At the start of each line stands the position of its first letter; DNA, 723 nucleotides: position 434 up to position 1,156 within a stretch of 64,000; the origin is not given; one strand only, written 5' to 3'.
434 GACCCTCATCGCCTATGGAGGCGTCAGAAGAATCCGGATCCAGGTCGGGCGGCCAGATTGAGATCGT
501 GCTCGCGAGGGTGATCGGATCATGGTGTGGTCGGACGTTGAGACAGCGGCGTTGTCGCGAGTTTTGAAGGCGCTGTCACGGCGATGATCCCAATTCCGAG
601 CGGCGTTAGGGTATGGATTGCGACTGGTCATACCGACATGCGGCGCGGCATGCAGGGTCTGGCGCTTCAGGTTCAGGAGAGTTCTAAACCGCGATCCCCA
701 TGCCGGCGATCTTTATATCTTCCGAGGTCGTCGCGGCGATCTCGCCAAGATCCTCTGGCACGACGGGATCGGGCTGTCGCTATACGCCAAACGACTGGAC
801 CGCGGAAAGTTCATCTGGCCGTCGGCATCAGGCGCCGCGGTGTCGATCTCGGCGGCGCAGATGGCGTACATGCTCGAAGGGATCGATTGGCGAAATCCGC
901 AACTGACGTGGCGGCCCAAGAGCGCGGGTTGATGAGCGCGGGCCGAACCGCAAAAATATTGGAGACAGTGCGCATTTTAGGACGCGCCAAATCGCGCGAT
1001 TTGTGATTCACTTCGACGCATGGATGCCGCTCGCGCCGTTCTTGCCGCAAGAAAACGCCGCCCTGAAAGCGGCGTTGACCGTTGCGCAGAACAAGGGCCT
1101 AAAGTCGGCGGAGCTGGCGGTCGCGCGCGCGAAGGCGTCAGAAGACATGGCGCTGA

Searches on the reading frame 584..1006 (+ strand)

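Call 84: search_protein_families(library=pfam, proteins=[window:584-1006:+], max_evalue=0.001)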
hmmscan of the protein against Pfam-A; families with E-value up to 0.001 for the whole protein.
window:584-1006:+ (140 aa): 1 family
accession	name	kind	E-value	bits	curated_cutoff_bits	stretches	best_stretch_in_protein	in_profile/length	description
PF05717.18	TnpB_IS66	-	9.6e-08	32.3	26.6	1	9-54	2-46/101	IS66 Orf2 like protein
